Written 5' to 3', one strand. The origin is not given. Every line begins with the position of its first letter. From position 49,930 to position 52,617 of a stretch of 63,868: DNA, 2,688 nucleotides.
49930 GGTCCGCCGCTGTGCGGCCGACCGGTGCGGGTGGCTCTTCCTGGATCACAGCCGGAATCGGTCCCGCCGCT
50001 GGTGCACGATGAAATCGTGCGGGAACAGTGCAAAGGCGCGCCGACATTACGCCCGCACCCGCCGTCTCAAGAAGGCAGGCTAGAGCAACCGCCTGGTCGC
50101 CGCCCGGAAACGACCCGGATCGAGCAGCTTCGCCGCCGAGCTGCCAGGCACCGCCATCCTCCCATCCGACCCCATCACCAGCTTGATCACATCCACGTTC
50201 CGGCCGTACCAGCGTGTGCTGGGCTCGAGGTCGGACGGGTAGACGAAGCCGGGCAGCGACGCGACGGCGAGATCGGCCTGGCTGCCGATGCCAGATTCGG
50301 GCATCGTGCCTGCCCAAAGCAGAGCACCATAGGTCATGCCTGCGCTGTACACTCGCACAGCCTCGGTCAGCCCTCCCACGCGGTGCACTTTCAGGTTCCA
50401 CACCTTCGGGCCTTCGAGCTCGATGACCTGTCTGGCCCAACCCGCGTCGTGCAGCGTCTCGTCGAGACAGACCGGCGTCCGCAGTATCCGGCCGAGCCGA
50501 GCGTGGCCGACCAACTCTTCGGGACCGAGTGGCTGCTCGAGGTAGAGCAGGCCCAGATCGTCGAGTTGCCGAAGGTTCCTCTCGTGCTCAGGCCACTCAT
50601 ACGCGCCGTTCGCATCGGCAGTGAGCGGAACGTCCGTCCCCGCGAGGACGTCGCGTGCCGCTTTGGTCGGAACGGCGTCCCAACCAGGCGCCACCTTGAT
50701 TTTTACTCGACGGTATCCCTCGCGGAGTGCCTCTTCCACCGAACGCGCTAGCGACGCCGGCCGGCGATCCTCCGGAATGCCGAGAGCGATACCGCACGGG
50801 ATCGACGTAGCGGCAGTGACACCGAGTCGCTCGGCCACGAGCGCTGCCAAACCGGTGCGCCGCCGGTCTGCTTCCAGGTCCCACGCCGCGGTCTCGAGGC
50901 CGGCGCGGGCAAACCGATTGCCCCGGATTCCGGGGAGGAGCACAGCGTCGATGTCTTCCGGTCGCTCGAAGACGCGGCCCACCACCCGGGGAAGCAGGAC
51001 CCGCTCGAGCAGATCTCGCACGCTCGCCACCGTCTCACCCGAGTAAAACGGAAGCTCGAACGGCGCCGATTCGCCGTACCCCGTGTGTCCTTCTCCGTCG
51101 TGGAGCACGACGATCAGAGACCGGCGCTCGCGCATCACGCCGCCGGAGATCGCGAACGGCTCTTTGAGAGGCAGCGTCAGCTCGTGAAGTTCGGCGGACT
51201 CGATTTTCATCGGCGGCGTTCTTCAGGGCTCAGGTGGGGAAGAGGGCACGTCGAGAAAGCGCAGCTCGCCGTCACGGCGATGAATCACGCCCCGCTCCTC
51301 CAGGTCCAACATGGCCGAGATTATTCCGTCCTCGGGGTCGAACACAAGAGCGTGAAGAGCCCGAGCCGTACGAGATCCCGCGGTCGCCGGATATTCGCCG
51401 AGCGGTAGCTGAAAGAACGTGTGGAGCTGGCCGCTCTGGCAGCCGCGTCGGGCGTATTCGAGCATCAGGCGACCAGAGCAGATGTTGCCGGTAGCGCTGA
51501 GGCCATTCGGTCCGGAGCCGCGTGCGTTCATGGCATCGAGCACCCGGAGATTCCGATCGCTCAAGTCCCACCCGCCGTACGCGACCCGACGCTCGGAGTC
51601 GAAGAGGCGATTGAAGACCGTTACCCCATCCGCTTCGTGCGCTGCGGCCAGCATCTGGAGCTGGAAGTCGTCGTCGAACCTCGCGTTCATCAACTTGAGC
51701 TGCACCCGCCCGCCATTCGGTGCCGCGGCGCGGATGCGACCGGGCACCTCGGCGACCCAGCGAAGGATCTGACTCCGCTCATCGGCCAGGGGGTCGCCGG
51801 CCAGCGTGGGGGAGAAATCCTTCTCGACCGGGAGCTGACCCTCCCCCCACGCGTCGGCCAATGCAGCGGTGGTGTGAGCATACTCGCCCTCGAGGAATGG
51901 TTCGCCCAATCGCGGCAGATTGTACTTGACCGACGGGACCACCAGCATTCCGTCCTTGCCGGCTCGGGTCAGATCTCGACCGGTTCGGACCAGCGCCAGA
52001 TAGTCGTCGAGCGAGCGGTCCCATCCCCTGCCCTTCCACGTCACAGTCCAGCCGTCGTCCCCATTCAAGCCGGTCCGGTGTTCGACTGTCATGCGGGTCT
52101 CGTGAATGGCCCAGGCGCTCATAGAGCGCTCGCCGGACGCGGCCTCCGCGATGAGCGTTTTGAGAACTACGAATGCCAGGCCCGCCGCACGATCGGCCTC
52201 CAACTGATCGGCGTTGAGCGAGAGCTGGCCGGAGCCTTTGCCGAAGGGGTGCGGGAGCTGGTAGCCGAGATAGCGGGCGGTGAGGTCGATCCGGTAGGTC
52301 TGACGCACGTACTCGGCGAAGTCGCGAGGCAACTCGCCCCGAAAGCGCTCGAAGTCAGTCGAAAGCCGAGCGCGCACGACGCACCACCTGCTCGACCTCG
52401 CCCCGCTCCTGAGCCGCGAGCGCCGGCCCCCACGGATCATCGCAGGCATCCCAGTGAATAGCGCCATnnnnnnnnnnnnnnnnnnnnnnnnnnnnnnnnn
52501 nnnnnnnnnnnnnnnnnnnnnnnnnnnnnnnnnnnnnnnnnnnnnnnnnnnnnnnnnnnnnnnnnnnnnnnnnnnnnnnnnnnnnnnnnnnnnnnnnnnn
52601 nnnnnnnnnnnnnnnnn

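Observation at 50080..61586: Ten-gene, 11.5-kb translationally coupled operon of unassigned pathway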

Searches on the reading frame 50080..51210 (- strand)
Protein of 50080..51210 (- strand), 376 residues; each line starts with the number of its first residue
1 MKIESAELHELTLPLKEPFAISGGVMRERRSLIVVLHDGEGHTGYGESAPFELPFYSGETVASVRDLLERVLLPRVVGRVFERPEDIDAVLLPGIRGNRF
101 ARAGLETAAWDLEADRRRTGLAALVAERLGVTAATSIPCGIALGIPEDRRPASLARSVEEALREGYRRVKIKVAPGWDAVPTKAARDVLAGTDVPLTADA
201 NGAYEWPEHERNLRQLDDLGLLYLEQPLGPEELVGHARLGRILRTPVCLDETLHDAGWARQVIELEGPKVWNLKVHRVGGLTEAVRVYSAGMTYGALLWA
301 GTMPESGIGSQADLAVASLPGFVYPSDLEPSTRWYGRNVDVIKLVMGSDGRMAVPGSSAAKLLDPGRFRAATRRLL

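Call 4: search_protein_families(library=pfam, proteins=[window:50080-51210:-], max_evalue=0.01)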
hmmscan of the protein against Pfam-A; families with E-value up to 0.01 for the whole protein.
window:50080-51210:- (376 aa): 3 families
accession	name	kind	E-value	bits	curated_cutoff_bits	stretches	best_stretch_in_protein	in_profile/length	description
PF13378.12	MR_MLE_C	-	1.2e-33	117.1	29.4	1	154-355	2-206/219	Enolase C-terminal domain-like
PF02746.21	MR_MLE_N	-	2.2e-09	38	22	1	14-124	12-115/117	Mandelate racemase / muconate lactonizing enzyme, N-terminal domain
PF21508.2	MenC_N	-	0.00022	21.7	27.3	1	5-69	3-64/94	MenC, N-terminal domain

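Call 5: search_protein_families(library=ncbifam, proteins=[window:50080-51210:-], max_evalue=0.01)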
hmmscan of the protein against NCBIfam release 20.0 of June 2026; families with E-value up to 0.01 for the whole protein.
window:50080-51210:- (376 aa): 14 families
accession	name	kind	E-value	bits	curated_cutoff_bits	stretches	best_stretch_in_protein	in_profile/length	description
TIGR01928.1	menC_lowGC_arch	equivalog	1.1e-61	208.6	200.65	1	11-339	3-319/325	o-succinylbenzoate synthase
TIGR02534.1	mucon_cyclo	subfamily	1.9e-28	99.6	334.95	1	4-318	2-312/368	muconate/chloromuconate family cycloisomerase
NF042940.1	racemase_DgcA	equivalog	9.2e-26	90.8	400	1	10-319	5-287/323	N-acetyl-D-Glu racemase DgcA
NF043002.1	HProlDhtase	equivalog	9.3e-22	77.4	500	1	1-287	1-278/366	cis-3-hydroxy-L-proline dehydratase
NF011708.0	PRK15129.1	equivalog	3.6e-18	65.7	343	1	7-317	5-290/321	L-Ala-D/L-Glu epimerase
NF047820.1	TalGalacDh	equivalog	1.3e-17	63.8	500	1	101-290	107-293/371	L-talarate/galactarate dehydratase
TIGR01927.1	menC_gam_Gplu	equivalog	4e-14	52.6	130.55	1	12-283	4-245/307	o-succinylbenzoate synthase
NF002739.0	PRK02714.1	equivalog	2.1e-12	47.2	259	2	160-255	128-228/320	o-succinylbenzoate synthase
NF002782.0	PRK02901.1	equivalog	2.7e-09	36.4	288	1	151-322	86-261/328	o-succinylbenzoate synthase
NF041118.1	A_G_epim_Thtga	equivalog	6.4e-09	35.4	500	1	1-320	1-309/341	L-Ala-D/L-Glu epimerase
NF040866.1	AraD_Arch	equivalog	2.1e-08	33.6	650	1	32-296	35-296/372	arabinonate dehydratase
NF010624.0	PRK14017.1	equivalog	7e-07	28.7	311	1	100-297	81-281/382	galactonate dehydratase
NF040790.2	glucon_galact_dh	equivalog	0.0012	17.7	750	1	184-294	183-292/390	bifunctional D-gluconate/D-galactonate dehydratase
NF003473.0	PRK05105.1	equivalog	0.0036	16.3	236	0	1-72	1-69/331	o-succinylbenzoate synthase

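Call 13: search_solved_structures(query=window:50083-51210:-, max_evalue=1e-10)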
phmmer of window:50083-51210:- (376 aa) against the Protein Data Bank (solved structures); distinct sequences matched with E-value up to 1e-10: 47.
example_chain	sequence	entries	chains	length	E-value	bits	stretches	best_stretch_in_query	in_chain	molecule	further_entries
3mwc_A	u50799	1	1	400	3.4e-87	296.2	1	2-360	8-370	Mandelate racemase/muconate lactonizing protein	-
2zc8_A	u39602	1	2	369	2.8e-68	234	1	1-356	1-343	N-acylamino acid racemase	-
2fkp_A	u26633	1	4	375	4.2e-67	230.1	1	2-358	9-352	N-acylamino acid racemase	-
1r0m_A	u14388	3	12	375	5.1e-67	229.8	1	2-358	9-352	N-acylamino acid racemase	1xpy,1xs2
2ggi_A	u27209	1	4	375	2.2e-66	227.8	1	2-358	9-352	N-acylamino acid racemase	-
2ggj_A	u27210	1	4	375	7.4e-66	226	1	2-358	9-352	N-acylamino acid racemase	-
2ggg_A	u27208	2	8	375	1.7e-65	224.8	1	2-358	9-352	N-acylamino acid racemase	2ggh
1wue_A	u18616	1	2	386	9.1e-60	206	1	1-356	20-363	mandelate racemase/muconate lactonizing enzyme family protein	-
5fjp_A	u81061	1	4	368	2.6e-56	194.6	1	1-356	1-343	O-SUCCINYLBENZOATE SYNTHASE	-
4a6g_A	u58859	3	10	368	2.9e-56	194.4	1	1-356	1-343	N-ACYLAMINO ACID RACEMASE | N-succinylamino acid racemase | O-SUCCINYLBENZOATE SYNTHASE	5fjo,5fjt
5fjr_A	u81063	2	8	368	4.9e-56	193.7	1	1-356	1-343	O-SUCCINYLBENZOATE SYNTHASE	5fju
1sja_A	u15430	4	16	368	5.8e-56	193.4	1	1-356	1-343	N-acylamino acid racemase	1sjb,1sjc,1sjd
7s8w_A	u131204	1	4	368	1.8e-55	191.8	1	1-356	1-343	N-succinylamino acid racemase/O-succinylbenzoate synthase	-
1wuf_A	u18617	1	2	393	9.2e-52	179.6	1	4-358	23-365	hypothetical protein lin2664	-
3qld_A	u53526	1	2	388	1.9e-48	168.7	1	1-356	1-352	Mandelate racemase/muconate lactonizing protein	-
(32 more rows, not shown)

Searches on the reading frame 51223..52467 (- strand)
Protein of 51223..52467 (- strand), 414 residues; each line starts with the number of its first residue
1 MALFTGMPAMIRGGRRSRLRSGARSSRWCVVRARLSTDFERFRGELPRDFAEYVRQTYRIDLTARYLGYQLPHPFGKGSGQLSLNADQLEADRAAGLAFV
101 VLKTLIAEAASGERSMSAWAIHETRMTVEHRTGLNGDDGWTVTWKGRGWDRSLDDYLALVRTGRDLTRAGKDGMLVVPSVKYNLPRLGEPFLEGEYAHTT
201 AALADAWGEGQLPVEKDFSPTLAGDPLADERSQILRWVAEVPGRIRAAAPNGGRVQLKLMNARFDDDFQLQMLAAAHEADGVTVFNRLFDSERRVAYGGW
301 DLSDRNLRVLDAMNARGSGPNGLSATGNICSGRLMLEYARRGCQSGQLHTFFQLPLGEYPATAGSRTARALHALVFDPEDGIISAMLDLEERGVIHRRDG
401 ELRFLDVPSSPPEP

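Call 4: search_protein_families(library=pfam, proteins=[window:51223-52467:-], max_evalue=0.01)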
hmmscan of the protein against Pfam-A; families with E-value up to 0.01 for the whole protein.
window:51223-52467:- (414 aa): 0 families

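Call 5: search_protein_families(library=ncbifam, proteins=[window:51223-52467:-], max_evalue=0.01)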
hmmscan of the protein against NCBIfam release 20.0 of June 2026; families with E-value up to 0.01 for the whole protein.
window:51223-52467:- (414 aa): 1 family
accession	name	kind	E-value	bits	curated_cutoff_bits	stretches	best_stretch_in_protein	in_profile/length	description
NF005741.0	PRK07565.1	subfamily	4.6e-06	25.9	303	1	60-135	2-78/335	dihydroorotate dehydrogenase-like protein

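Call 14: search_solved_structures(query=window:51226-52377:-, max_evalue=0.1)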
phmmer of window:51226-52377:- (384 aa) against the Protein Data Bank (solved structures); distinct sequences matched with E-value up to 0.1: 0.

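Call 26: find_homologous_proteins(query=window:51226-52377:-, max_evalue=0.001)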
Query window:51226-52377:- (384 aa): 4498 proteins with E <= 0.001 among 8000 candidates; the best 120 are listed.
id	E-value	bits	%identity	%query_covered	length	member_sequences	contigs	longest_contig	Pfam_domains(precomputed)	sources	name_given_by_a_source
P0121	2.2e-249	845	97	100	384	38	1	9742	-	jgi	-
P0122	1.1e-224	764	87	100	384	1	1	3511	-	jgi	-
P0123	3.6e-215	732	90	94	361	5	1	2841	-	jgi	-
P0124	1.8e-214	730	84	99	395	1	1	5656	-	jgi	jgi:hypothetical protein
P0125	6.2e-210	715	82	100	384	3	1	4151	-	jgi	jgi:hypothetical protein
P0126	4.6e-207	706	80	100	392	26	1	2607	-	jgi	jgi:hypothetical protein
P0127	5.1e-203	692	80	98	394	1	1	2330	-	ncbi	-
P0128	5.2e-202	689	81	99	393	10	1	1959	-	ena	-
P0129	8.6e-202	688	80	98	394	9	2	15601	-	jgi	jgi:hypothetical protein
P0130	9.8e-201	685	79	99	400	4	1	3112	-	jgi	jgi:hypothetical protein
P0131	5.5e-199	679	78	99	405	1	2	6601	-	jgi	jgi:hypothetical protein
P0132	6.8e-199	679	79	99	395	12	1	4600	-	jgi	jgi:hypothetical protein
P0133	1.1e-198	678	80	99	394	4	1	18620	-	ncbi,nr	ncbi:MAG TPA: hypothetical protein VE091_04805 [Gemmatimonadales bacterium]|nr:hypothetical protein 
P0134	2.4e-195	667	77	100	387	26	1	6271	-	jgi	-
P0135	2.9e-194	663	77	100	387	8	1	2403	-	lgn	-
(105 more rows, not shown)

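Call 31: predict_structure(alignment_id=A2)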
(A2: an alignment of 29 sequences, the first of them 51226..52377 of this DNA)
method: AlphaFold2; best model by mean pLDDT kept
length: 384 residues; sequences in the alignment: 29
mean_pLDDT: 86.1   pTM: 0.88
mean pLDDT of the five models: 86.1, 85.6, 83.6, 82.8, 82.5
residues with pLDDT >= 90: 217; 70-90: 112; 50-70: 51; < 50: 4
segments of 3 or more residues with pLDDT < 50: none
pLDDT, mean of each block of 10 residues (from residue 1): 95 91 97 96 89 79 93 91 76 63 73 67 93 95 94 83 94 96 86 63 90 95 93 81 92 76 64 85 81 86 94 89 84 91 96 97 92 87 47
secondary structure, 60 per line:
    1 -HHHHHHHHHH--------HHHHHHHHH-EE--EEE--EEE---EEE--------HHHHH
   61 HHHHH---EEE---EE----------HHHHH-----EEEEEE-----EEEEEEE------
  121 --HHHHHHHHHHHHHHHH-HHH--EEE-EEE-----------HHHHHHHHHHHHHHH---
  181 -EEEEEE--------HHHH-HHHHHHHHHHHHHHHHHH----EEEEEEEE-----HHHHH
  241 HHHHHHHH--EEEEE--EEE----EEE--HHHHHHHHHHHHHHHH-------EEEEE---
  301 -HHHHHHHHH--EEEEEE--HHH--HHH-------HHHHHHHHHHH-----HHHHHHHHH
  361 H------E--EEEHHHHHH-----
elements in order: H2-11 H20-28 E34-36 E39-41 E45-47 H56-65 E69-71 H87-91 E97-102 E108-114 H123-138 E145-147 E149-151 H163-177 E182-187 H196-199 H201-218 E223-230 H236-248 E251-255 E258-260 E265-267 H270-285 E293-297 H302-310 E313-318 H336-346 H352-361 E371-373 H374-379

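Call 33: fold_search(model_id=the predicted structure, library=pdb)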
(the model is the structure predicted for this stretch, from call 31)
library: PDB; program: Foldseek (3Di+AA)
matches with E <= 10: 1659; with E <= 0.001: 463
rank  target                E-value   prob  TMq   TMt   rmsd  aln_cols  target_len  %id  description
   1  7m31_C                9.4e-13  1.00  0.59  0.24   5.6       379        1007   13  Dihydropyrimidine Dehydrogenase (DPD) C671S Mutant Soaked with Thymine and NADPH Anaerobically (released 2021-06-09)
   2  8f61_A                1.8e-12  1.00  0.58  0.24   7.7       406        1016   12  Dihydropyrimidine Dehydrogenase (DPD) C671S Mutant Soaked with Dihydrothymine Quasi-Anaerobically (released 2023-02-01)
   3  7m32_D                2.4e-12  1.00  0.54  0.22   7.1       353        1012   14  Dihydropyrimidine Dehydrogenase (DPD) C671A Mutant Soaked with Uracil and NADPH Anaerobically (released 2021-06-09)
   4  7ljt_B                2.4e-12  1.00  0.53  0.22   7.4       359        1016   13  Porcine Dihydropyrimidine Dehydrogenase (DPD) soaked with 5-Ethynyluracil (5EU), NADPH - 20 minutes (released 2021-04-07)
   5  7m32_A                2.6e-12  1.00  0.55  0.22   7.1       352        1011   14  Dihydropyrimidine Dehydrogenase (DPD) C671A Mutant Soaked with Uracil and NADPH Anaerobically (released 2021-06-09)
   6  8f5w_C                3.1e-12  1.00  0.55  0.22   7.2       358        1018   14  Dihydropyrimidine Dehydrogenase (DPD) C671S Mutant Soaked with Dihydrothymine and NADPH Quasi-Anaerobically (released 2023-02-01)
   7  8f5w_B                4.2e-12  1.00  0.55  0.23   4.8       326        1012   14  Dihydropyrimidine Dehydrogenase (DPD) C671S Mutant Soaked with Dihydrothymine and NADPH Quasi-Anaerobically (released 2023-02-01)
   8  7ljt_D                4.7e-12  1.00  0.58  0.24   7.8       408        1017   13  Porcine Dihydropyrimidine Dehydrogenase (DPD) soaked with 5-Ethynyluracil (5EU), NADPH - 20 minutes (released 2021-04-07)
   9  8f5w_A                5.3e-12  1.00  0.55  0.22   4.8       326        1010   14  Dihydropyrimidine Dehydrogenase (DPD) C671S Mutant Soaked with Dihydrothymine and NADPH Quasi-Anaerobically (released 2023-02-01)
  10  8f5w_D                5.3e-12  1.00  0.54  0.22   4.9       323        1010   14  Dihydropyrimidine Dehydrogenase (DPD) C671S Mutant Soaked with Dihydrothymine and NADPH Quasi-Anaerobically (released 2023-02-01)
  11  1gte_A                5.6e-12  1.00  0.54  0.23   7.1       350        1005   14  DIHYDROPYRIMIDINE DEHYDROGENASE (DPD) FROM PIG, BINARY COMPLEX WITH 5-IODOURACIL (released 2002-04-11)
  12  1gt8_D                5.6e-12  1.00  0.55  0.23   5.2       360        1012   14  DIHYDROPYRIMIDINE DEHYDROGENASE (DPD) FROM PIG, TERNARY COMPLEX WITH NADPH AND URACIL-4-ACETIC ACID (released 2002-04-11)
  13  1h7w_D                5.6e-12  1.00  0.54  0.22   7.4       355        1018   13  Dihydropyrimidine dehydrogenase (DPD) from pig (released 2001-02-23)
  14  7ljs_B                5.9e-12  1.00  0.54  0.22   4.9       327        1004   14  Porcine Dihydropyrimidine dehydrogenase (DPD) complexed with 5-Ethynyluracil (5EU) - Open Form (released 2021-04-07)
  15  7lju_B                6.6e-12  1.00  0.58  0.24   4.9       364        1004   14  Porcine Dihydropyrimidine Dehydrogenase (DPD) crosslinked with 5-Ethynyluracil (5EU) (released 2021-04-07)
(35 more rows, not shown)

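Call 49: search_dna_similar(query=window:51226-52377:-, collection=plasmids, mode=protein, max_evalue=0.001, max_rows=25)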
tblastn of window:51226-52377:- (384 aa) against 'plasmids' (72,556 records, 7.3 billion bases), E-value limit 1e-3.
No match.
